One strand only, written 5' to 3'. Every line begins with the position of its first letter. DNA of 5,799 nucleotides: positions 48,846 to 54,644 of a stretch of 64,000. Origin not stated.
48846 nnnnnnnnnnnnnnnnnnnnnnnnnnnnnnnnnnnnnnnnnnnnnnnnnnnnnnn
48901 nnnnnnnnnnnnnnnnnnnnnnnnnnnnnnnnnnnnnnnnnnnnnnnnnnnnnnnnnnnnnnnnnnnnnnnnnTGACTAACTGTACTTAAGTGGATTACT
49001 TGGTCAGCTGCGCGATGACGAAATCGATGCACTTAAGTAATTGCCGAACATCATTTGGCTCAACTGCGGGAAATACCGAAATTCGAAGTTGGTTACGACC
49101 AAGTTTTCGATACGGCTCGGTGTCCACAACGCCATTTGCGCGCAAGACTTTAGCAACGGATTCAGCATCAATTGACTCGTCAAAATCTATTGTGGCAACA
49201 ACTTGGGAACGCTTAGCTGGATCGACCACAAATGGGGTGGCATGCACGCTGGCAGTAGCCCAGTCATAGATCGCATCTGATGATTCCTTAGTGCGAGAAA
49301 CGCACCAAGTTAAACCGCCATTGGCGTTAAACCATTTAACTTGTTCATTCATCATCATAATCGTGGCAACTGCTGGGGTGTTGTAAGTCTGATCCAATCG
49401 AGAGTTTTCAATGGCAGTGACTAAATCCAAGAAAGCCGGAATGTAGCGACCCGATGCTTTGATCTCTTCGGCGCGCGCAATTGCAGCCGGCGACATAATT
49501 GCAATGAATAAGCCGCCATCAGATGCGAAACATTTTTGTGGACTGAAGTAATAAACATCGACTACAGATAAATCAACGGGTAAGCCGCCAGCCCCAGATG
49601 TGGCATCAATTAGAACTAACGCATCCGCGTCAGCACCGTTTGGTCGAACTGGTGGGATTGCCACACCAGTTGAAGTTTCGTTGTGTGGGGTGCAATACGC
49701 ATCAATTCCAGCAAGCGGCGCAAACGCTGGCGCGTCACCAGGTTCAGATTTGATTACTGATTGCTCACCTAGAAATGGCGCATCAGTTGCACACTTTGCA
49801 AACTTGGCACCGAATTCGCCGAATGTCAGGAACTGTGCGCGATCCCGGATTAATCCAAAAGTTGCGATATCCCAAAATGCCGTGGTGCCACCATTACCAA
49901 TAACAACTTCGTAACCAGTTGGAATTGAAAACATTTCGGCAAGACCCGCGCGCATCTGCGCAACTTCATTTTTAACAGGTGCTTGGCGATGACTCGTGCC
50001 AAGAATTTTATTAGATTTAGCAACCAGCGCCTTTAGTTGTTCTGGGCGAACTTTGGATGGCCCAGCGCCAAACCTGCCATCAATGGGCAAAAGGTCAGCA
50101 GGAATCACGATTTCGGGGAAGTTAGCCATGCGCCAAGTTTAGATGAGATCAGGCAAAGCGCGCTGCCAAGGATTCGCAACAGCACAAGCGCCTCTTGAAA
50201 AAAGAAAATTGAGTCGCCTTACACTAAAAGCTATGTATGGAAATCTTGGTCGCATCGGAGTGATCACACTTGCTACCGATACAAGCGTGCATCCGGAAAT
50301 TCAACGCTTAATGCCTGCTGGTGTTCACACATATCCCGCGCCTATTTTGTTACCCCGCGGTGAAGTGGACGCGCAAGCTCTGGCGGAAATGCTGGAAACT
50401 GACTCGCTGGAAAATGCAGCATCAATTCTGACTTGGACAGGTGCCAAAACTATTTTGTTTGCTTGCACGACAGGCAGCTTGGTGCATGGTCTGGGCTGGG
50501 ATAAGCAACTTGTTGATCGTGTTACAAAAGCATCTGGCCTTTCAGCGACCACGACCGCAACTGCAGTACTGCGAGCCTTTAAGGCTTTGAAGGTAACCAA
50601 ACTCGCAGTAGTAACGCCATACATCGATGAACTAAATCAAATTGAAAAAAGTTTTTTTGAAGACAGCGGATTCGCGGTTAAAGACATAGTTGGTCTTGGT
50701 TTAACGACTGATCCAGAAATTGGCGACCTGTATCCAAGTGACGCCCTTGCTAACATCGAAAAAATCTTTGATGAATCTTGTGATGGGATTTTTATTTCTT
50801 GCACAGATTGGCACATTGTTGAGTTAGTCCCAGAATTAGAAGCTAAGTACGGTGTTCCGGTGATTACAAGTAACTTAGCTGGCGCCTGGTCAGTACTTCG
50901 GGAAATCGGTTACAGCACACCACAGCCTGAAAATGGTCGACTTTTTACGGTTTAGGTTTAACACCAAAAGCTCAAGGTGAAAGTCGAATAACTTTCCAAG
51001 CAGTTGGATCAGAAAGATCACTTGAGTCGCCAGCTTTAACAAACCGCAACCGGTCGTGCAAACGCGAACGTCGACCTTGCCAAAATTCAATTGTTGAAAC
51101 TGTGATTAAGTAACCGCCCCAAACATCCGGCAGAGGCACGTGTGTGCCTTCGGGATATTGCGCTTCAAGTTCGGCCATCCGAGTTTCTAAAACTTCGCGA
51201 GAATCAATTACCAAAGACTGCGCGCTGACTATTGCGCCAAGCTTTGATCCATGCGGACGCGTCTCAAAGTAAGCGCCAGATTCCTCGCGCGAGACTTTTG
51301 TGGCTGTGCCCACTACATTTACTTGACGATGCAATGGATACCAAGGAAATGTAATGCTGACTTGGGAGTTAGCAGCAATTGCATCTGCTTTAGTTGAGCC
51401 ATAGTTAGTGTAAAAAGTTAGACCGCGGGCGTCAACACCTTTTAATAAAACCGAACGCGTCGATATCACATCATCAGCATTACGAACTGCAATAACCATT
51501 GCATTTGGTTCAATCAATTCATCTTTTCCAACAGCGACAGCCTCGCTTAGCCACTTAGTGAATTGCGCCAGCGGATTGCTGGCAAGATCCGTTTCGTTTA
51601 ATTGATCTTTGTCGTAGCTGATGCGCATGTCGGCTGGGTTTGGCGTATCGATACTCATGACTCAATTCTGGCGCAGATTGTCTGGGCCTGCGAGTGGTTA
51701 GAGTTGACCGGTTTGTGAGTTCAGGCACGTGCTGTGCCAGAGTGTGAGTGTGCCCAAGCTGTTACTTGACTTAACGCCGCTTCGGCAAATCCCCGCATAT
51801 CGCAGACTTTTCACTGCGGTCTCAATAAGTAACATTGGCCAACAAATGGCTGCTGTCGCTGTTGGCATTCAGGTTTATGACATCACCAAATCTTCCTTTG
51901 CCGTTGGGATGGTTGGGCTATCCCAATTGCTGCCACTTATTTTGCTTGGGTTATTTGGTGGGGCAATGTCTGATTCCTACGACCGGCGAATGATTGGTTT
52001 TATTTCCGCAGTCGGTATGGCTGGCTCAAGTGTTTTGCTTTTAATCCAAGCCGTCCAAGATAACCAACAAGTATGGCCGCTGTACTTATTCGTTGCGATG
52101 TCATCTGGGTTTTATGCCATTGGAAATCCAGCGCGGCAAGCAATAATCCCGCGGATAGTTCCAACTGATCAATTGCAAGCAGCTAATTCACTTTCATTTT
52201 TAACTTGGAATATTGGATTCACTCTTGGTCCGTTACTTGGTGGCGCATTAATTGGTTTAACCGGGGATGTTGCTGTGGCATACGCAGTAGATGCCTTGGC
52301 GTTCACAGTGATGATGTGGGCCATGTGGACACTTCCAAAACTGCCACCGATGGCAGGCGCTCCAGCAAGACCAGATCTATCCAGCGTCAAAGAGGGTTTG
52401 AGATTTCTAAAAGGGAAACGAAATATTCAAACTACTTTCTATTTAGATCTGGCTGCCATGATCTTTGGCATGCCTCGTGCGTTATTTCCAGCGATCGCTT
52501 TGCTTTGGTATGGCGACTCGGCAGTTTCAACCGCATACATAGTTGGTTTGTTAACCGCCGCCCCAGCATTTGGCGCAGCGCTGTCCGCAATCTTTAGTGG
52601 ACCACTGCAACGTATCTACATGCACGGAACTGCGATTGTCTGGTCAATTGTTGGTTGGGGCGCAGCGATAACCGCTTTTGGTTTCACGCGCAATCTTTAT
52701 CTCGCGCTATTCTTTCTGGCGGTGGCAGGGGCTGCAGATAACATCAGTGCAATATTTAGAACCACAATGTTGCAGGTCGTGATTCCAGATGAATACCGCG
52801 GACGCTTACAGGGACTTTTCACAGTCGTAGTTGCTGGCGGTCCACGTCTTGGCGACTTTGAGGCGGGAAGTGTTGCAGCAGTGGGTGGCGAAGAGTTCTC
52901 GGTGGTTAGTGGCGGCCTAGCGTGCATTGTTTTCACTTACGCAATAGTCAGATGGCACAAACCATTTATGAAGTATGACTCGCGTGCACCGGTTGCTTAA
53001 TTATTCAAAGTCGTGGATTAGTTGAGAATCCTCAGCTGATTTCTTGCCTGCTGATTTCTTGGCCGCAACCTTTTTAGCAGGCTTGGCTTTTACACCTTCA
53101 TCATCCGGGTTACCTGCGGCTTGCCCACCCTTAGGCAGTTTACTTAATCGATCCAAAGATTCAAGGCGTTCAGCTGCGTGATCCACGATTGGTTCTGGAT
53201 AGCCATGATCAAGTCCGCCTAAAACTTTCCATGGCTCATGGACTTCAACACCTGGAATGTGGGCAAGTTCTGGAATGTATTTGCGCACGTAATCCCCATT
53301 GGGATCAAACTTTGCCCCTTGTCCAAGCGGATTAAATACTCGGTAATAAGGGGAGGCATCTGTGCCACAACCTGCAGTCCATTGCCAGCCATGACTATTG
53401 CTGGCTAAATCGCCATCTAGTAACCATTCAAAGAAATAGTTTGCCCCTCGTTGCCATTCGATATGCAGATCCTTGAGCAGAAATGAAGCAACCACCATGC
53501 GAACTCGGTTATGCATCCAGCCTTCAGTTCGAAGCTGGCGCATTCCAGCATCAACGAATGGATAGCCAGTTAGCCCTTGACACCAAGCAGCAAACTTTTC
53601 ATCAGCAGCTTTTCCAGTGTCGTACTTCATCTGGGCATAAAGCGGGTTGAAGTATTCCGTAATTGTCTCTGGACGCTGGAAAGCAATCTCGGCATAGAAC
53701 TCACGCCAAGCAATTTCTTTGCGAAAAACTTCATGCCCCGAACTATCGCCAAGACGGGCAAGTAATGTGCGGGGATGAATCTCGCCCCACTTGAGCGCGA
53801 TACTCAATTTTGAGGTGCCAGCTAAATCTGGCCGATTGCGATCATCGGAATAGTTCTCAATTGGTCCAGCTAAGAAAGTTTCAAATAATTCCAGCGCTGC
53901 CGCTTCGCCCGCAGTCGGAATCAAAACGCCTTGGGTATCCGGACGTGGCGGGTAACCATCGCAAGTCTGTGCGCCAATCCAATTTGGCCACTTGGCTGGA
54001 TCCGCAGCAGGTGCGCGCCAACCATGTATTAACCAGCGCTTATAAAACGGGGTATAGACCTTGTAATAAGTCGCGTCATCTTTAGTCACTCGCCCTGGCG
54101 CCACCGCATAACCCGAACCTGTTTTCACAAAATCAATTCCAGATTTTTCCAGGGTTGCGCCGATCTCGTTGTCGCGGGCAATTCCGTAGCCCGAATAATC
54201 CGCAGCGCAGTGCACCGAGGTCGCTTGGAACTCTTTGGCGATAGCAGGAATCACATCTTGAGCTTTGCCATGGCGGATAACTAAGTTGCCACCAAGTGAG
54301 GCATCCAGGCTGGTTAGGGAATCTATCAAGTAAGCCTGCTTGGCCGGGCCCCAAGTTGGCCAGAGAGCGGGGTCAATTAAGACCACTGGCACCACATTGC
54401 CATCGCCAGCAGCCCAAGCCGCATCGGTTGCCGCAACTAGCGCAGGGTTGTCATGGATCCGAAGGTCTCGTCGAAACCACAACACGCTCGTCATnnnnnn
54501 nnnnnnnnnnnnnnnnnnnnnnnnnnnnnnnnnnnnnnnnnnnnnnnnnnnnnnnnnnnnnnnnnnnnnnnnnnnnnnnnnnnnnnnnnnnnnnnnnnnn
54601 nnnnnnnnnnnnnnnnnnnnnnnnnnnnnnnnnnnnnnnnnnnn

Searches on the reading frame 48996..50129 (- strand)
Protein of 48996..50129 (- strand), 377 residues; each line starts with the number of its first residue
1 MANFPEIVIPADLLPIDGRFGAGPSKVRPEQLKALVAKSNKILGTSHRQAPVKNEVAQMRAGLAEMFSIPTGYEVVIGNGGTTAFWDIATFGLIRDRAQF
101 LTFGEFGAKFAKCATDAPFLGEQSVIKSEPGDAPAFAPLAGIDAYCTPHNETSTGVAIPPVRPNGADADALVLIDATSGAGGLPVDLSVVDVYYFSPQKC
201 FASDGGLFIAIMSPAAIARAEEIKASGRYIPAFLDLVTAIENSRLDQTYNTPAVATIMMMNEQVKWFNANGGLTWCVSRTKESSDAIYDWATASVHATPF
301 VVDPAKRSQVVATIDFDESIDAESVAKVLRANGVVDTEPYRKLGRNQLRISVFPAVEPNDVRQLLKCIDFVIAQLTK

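Call 49: search_protein_families(library=pfam, proteins=[window:48996-50129:-], max_evalue=0.00001)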
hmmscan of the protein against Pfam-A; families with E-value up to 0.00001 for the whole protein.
window:48996-50129:- (377 aa): 1 family
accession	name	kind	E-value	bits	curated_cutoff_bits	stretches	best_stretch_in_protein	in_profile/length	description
PF00266.25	Aminotran_5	-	4.8e-17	62.4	21.5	1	149-334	147-333/371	Aminotransferase class-V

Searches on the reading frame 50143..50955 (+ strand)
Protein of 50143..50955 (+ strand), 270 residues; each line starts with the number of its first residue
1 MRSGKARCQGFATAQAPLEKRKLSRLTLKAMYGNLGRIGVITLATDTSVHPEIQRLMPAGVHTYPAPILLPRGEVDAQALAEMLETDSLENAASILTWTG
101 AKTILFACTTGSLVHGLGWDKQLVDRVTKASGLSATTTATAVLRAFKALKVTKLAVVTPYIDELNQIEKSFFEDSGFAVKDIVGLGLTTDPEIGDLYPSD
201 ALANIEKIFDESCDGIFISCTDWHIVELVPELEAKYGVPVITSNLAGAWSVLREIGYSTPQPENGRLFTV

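Call 49: search_protein_families(library=pfam, proteins=[window:50143-50955:+], max_evalue=0.00001)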
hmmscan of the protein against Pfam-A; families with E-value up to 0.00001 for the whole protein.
window:50143-50955:+ (270 aa): 2 families
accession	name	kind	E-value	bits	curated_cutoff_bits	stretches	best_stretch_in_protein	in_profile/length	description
PF17645.6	Amdase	-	1.2e-33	117.1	25.9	1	73-268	33-228/228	Arylmalonate decarboxylase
PF01177.27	Asp_Glu_race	-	1.8e-07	31.6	31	1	97-250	64-210/211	Asp/Glu/Hydantoin racemase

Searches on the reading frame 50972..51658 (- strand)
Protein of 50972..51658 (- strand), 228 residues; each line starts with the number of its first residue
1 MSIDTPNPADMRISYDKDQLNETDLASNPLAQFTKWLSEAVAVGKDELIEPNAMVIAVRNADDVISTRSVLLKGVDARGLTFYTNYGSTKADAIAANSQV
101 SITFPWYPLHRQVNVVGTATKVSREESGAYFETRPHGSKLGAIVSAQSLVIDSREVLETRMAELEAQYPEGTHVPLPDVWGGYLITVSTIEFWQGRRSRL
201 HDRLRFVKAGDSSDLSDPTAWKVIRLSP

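Call 49: search_protein_families(library=pfam, proteins=[window:50972-51658:-], max_evalue=0.00001)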
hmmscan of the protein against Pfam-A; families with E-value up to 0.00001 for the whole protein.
window:50972-51658:- (228 aa): 2 families
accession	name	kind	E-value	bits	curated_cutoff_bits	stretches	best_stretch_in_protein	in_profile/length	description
PF01243.27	PNPOx_N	-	2.8e-18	66.9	28.1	1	46-166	7-118/120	Pyridoxamine 5'-phosphate oxidase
PF10590.14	PNP_phzG_C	-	8.5e-17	61.3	27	1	180-228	1-42/42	Pyridoxine 5'-phosphate oxidase C-terminal dimerisation region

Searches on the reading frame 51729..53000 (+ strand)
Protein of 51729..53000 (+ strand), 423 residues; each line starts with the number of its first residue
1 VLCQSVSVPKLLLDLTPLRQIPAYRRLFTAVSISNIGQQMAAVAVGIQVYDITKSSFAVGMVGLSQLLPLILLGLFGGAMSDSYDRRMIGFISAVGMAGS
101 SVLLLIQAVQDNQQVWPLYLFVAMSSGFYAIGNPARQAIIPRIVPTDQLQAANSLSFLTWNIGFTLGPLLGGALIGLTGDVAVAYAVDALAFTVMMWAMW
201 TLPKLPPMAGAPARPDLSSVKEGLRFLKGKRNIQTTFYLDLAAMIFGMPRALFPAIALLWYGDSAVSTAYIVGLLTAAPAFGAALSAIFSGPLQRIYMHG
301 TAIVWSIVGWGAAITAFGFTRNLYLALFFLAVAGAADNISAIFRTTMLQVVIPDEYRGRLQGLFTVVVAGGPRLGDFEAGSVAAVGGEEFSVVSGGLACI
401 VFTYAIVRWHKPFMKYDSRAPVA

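Call 49: search_protein_families(library=pfam, proteins=[window:51729-53000:+], max_evalue=0.00001)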
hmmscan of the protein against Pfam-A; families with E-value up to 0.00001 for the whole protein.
window:51729-53000:+ (423 aa): 2 families
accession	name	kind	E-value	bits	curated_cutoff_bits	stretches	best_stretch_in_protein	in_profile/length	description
PF05977.19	MFS_3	-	2.1e-44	152.3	27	1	15-415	4-399/524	Transmembrane secretion effector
PF07690.21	MFS_1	-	2.1e-26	93.1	33.4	1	27-254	1-226/347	Major Facilitator Superfamily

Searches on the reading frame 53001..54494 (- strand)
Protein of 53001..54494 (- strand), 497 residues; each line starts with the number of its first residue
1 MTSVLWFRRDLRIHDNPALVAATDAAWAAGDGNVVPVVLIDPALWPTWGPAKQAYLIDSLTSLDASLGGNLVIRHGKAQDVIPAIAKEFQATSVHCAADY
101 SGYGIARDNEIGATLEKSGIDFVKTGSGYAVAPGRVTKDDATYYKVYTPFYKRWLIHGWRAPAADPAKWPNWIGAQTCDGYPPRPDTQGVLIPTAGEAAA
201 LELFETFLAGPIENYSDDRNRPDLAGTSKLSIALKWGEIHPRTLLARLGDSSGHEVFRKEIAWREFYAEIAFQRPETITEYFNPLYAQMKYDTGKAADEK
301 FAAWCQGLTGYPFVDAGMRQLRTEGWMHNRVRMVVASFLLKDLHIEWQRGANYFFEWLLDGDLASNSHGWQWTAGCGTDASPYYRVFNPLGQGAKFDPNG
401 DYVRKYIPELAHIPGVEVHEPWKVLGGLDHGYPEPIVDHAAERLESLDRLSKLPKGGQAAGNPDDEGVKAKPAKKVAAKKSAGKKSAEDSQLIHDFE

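Call 49: search_protein_families(library=pfam, proteins=[window:53001-54494:-], max_evalue=0.00001)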
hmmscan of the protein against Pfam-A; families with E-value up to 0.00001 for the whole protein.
window:53001-54494:- (497 aa): 2 families
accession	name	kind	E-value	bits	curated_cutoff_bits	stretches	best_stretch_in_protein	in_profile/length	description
PF03441.19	FAD_binding_7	-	4e-78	261.9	27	1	257-451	1-202/203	FAD binding domain of DNA photolyase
PF00875.24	DNA_photolyase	-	1.3e-40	139.5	26.6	1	3-159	1-157/164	DNA photolyase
